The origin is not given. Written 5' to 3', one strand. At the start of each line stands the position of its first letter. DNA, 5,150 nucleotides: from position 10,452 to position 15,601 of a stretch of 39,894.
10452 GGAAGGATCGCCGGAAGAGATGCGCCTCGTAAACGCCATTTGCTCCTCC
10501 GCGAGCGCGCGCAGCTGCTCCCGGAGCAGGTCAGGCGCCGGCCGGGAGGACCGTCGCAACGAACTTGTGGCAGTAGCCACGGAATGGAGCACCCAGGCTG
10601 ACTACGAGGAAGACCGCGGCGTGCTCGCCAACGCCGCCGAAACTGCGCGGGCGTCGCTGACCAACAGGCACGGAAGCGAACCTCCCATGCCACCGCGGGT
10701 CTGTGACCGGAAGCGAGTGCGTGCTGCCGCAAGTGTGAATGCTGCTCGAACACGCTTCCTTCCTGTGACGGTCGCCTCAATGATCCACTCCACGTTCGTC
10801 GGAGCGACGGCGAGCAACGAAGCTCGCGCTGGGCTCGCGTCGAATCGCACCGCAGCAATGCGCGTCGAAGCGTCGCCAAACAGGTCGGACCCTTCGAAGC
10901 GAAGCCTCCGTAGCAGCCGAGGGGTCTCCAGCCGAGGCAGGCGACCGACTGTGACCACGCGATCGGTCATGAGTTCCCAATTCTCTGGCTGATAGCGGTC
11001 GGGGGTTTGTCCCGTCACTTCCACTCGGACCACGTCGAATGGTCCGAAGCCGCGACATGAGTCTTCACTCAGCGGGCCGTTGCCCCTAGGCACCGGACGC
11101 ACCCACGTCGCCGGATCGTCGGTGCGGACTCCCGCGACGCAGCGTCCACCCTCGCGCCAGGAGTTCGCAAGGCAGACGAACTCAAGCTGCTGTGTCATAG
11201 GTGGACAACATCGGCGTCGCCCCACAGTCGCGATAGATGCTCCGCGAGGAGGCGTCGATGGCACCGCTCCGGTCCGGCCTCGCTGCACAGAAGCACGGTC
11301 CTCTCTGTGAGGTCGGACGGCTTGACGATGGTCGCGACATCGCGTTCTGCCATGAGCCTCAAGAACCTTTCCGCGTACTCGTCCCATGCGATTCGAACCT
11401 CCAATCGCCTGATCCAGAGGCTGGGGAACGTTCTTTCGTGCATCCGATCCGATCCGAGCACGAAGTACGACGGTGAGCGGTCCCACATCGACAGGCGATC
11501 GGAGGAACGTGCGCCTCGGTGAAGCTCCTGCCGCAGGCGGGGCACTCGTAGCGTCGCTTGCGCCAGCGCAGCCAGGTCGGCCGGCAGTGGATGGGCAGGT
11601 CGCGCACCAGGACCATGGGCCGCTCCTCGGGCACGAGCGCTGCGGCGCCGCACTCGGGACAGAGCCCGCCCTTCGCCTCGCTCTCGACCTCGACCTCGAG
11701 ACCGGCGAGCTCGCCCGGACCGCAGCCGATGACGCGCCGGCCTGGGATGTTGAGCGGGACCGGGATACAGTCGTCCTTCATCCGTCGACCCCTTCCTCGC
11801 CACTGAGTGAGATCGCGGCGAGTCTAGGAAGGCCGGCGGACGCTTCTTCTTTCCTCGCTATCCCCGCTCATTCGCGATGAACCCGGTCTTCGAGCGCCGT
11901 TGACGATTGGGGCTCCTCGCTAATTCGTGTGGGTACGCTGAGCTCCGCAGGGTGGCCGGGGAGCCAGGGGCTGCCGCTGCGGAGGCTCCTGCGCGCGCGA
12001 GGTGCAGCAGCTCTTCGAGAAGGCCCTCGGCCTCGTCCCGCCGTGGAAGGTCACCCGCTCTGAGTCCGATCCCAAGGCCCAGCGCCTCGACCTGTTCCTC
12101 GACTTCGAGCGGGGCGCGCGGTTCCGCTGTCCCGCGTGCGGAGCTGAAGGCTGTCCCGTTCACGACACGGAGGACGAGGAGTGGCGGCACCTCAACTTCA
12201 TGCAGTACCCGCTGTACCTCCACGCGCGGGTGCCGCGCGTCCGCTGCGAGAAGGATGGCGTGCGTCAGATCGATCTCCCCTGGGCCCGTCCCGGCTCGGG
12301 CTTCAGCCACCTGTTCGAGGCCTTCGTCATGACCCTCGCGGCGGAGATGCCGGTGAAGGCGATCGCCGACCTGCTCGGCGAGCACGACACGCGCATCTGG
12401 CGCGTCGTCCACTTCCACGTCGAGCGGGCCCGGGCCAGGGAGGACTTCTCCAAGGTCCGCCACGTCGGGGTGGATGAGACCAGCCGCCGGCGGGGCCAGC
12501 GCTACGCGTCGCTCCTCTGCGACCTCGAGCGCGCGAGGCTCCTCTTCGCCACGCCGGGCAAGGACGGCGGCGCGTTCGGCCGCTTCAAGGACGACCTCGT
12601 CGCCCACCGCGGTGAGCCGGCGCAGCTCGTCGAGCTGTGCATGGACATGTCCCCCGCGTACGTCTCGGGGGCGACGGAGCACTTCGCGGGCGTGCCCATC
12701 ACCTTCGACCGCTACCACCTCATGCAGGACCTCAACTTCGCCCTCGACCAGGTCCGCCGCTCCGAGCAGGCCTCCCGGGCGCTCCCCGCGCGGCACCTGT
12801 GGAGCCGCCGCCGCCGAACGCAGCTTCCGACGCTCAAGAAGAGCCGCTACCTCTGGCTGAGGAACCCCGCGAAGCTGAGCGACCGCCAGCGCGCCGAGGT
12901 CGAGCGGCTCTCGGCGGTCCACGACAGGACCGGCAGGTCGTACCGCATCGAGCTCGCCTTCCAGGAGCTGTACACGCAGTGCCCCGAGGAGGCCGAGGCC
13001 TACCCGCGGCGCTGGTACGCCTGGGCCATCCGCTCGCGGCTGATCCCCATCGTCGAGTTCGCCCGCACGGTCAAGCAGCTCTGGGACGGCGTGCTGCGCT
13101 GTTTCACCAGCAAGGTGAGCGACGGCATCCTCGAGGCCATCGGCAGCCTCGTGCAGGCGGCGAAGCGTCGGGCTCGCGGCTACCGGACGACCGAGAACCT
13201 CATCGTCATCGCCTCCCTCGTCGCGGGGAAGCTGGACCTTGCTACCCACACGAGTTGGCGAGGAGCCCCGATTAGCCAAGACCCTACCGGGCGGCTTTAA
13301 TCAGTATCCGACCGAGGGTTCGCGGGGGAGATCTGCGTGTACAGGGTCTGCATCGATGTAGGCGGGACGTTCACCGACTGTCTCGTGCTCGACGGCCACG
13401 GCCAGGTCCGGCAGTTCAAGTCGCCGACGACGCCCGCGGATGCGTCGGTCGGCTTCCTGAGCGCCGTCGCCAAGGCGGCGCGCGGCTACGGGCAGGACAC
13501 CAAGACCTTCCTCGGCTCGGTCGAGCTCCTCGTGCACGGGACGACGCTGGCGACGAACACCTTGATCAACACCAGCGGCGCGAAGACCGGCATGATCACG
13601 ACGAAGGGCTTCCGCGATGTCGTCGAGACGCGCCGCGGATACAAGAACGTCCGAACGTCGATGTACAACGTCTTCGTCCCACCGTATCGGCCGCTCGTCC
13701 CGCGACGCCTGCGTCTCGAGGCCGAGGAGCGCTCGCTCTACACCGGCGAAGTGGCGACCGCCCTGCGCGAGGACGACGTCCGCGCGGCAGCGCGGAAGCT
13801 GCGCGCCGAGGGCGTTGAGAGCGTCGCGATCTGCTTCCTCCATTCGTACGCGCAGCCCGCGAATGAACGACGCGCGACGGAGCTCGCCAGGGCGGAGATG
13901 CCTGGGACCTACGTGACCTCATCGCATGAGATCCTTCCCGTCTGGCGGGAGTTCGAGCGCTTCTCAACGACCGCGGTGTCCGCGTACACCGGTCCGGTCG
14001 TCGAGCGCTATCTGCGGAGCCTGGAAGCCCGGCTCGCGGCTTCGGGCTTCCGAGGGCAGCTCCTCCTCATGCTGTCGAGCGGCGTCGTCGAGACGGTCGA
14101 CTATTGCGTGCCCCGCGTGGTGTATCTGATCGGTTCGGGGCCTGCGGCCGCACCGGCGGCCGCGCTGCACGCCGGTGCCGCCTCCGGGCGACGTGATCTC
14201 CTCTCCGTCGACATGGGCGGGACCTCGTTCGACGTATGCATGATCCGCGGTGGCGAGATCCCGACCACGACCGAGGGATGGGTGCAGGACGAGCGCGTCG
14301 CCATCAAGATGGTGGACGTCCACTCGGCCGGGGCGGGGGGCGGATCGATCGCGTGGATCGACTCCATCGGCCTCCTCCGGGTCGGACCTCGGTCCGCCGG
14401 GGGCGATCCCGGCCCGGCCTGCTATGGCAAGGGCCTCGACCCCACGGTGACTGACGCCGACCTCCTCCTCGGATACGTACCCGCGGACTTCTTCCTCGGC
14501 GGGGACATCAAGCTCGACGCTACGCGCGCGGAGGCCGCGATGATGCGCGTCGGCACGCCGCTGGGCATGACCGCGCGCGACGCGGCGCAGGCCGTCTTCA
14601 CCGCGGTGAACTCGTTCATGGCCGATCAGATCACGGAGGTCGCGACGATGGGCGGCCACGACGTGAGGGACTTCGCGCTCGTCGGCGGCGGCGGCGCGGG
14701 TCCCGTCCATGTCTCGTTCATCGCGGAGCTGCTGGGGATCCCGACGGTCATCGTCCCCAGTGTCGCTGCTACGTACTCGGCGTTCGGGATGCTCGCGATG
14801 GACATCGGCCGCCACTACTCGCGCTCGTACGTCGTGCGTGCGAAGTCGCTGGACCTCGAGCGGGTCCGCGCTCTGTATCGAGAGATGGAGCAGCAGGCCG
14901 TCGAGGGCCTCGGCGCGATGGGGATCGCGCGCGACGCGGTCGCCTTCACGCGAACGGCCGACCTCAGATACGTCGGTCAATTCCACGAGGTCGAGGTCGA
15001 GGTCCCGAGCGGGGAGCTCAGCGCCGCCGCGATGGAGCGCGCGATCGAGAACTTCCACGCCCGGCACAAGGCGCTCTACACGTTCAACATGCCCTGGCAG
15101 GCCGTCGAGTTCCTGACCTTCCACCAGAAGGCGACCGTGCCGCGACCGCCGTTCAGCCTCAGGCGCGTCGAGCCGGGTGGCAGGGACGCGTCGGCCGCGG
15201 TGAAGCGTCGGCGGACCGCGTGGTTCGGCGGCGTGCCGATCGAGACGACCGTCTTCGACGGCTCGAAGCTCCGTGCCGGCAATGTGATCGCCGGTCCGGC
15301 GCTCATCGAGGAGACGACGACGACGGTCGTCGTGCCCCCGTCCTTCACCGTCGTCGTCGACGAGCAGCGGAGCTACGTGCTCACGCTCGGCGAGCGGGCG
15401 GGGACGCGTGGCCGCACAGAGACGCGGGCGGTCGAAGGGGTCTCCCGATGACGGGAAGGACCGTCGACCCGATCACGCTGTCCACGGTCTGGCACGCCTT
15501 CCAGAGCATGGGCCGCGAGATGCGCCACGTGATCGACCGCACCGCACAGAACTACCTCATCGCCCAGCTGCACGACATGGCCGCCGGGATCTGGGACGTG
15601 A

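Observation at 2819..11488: AddB-AddA helicase-nuclease bracketed by an orphan BrxA-like gene and a DUF488 + dual-OB cassette: candidate undescribed DNA-surveillance locus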

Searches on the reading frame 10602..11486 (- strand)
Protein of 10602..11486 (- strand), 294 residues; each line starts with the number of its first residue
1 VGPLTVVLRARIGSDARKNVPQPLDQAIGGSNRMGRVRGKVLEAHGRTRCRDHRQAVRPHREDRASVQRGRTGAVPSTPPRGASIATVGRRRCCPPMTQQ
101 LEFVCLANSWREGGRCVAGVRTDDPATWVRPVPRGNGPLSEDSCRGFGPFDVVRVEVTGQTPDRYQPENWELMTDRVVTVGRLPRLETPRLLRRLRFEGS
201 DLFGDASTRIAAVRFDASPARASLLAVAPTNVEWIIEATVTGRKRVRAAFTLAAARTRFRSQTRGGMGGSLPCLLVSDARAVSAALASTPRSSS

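Call 4: search_protein_families(library=pfam, proteins=[window:10602-11486:-], max_evalue=0.01)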
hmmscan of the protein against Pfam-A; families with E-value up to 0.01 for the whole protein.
window:10602-11486:- (294 aa): 2 families
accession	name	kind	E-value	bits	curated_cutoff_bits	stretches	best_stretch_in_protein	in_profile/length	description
PF22557.2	DuOB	-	5.5e-22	79.3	27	1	102-259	2-164/210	Dual OB-containing domain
PF21130.3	YgfZ_barrel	-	0.0019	18.6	27.2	1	88-132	9-52/68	YgfZ, beta-barrel domain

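Call 6: search_protein_families(library=padloc, proteins=[window:10602-11486:-], max_evalue=1)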
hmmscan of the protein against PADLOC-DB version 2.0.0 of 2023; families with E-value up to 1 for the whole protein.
window:10602-11486:- (294 aa): 3 families
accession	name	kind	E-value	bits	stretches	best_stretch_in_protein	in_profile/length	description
PDLC04653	PDC-M45A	-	1.6e-16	58.7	1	97-256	1-174/230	-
PDLC04655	PDC-M45A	-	6.6e-08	30.3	1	101-170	90-167/318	-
PDLC04656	PDC-M45A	-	0.012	13.4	1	103-253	4-165/225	-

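Call 7: search_protein_families(library=ncbifam, proteins=[window:10602-11486:-], max_evalue=1)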
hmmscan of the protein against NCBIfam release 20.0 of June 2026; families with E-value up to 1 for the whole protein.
window:10602-11486:- (294 aa): 0 families

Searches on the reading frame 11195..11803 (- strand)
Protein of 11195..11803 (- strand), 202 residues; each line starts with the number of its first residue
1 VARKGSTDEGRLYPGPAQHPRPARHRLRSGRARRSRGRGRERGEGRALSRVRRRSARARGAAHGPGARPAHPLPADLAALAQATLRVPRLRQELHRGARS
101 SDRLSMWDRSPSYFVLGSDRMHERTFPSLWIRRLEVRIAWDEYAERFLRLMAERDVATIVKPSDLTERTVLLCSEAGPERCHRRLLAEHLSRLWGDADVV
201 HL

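Call 4: search_protein_families(library=pfam, proteins=[window:11195-11803:-], max_evalue=0.01)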
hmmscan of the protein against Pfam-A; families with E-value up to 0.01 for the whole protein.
window:11195-11803:- (202 aa): 2 families
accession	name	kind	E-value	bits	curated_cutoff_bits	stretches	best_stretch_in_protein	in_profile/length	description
PF22751.1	DUF488-N3a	-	5.1e-07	30.5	27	1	135-191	55-115/118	Active DUF488-N3 subclade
PF04343.18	DUF488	-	6.1e-06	27.3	22.2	1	139-190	72-121/121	Domain of unknown function DUF488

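Call 6: search_protein_families(library=padloc, proteins=[window:11195-11803:-], max_evalue=1)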
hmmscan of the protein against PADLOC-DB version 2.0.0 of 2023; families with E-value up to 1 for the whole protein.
window:11195-11803:- (202 aa): 3 families
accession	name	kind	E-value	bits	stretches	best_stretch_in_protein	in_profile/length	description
PDLC04658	PDC-M45C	-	2.2e-19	67.7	1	137-202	80-144/145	-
PDLC04505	PDC-M19A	-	1.5e-05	22.6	1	141-193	233-284/294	-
PDLC04657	PDC-M45B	-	0.01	13.4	1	165-187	107-129/204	-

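Call 7: search_protein_families(library=ncbifam, proteins=[window:11195-11803:-], max_evalue=1)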
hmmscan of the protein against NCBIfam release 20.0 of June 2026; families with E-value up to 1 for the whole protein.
window:11195-11803:- (202 aa): 0 families

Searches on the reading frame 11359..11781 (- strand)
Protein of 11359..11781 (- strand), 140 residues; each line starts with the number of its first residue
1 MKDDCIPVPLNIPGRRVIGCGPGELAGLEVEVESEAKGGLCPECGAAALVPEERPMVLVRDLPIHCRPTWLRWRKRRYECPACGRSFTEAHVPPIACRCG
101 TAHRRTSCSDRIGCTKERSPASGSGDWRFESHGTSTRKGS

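Call 4: search_protein_families(library=pfam, proteins=[window:11359-11781:-], max_evalue=0.01)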
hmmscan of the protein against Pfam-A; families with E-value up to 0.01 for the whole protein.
window:11359-11781:- (140 aa): 4 families
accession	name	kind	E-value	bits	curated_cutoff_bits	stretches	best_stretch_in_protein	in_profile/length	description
PF14690.11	Zn_ribbon_ISL3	-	1.6e-12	48.1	25.5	1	40-83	4-47/47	zinc-finger of transposase IS204/IS1001/IS1096/IS1165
PF14369.11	Zn_ribbon_19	-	0.0029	18.2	30.8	0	66-89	8-33/35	zinc-ribbon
PF13465.12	zf-H2C2_2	-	0.0056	17.4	40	0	75-88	12-25/26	Zinc-finger double domain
PF09723.15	Zn_ribbon_8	-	0.0072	16.8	34.4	0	78-101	6-34/41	Zinc ribbon domain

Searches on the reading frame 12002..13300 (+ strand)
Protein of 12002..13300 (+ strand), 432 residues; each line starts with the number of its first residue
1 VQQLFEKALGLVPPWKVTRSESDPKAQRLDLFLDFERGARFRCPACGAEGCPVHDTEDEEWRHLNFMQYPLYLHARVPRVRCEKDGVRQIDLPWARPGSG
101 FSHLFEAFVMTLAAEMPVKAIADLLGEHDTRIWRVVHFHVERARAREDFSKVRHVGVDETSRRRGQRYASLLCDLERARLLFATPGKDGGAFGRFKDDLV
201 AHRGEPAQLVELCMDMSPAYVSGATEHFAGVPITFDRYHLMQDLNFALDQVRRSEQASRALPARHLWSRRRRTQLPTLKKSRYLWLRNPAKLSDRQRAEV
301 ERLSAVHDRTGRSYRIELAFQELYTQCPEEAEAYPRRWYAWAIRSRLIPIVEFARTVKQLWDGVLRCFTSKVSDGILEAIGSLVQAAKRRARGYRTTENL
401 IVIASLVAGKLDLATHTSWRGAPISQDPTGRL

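Call 4: search_protein_families(library=pfam, proteins=[window:12002-13300:+], max_evalue=0.01)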
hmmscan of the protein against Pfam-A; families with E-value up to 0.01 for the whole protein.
window:12002-13300:+ (432 aa): 3 families
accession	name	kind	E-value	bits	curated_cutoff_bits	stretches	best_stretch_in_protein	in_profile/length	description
PF01610.23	DDE_Tnp_ISL3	-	1.2e-55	189.4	23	1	155-402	1-238/240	Transposase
PF13542.12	HTH_Tnp_ISL3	-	1.4e-17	63.3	27.4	1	91-140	2-51/51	Helix-turn-helix domain of transposase family ISL3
PF14690.11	Zn_ribbon_ISL3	-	4.2e-10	40.3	25.5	1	41-83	3-45/47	zinc-finger of transposase IS204/IS1001/IS1096/IS1165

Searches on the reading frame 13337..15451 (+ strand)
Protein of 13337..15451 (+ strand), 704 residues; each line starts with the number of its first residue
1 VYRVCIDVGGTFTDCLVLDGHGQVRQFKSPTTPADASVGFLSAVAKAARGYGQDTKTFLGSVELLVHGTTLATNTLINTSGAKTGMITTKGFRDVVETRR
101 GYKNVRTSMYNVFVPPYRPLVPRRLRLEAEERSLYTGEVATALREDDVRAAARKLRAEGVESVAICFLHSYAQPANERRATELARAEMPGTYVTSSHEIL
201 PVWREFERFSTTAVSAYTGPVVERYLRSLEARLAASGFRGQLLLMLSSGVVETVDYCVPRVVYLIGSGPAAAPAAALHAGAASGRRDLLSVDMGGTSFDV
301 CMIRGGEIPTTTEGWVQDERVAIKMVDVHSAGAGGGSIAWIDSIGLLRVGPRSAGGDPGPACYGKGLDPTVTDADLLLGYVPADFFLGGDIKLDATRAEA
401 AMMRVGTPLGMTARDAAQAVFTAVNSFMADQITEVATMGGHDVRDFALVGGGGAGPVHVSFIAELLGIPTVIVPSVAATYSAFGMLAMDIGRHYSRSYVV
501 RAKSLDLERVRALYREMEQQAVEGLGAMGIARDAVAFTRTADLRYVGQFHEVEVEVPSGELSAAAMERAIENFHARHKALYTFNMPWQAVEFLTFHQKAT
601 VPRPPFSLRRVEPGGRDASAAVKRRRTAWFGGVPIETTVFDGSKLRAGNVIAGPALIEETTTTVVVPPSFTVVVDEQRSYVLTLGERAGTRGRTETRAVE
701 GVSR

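Call 37: list_cluster_members(proteins=[window:13337-15451:+, window:17257-18189:+, window:18182-19177:+, window:20213-21193:+, window:12002-13300:+, window:3923-7234:-])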
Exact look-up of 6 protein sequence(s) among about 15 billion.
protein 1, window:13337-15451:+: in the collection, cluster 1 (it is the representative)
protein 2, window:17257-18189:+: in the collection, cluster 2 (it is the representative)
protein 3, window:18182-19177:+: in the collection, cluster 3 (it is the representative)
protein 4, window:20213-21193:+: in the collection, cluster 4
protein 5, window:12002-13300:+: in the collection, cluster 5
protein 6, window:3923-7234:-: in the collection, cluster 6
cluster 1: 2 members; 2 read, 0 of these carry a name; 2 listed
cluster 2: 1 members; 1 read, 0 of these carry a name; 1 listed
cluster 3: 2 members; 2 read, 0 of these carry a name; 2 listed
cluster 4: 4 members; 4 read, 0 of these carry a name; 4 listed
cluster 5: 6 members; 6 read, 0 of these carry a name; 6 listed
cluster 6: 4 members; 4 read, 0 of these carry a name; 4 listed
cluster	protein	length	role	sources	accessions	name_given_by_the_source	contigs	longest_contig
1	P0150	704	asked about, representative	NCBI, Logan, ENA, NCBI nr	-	-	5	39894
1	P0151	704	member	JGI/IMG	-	-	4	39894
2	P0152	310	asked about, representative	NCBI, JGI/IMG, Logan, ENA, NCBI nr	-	-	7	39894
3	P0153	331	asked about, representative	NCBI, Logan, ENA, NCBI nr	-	-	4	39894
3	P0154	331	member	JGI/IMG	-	-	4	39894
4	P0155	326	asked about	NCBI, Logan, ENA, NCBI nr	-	-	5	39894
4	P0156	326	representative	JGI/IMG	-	-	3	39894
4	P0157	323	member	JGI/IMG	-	-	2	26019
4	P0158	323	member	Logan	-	-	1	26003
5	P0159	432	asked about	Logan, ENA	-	-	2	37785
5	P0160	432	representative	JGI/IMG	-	-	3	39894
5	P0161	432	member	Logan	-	-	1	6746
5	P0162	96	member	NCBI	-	-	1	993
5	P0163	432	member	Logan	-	-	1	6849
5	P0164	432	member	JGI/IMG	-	-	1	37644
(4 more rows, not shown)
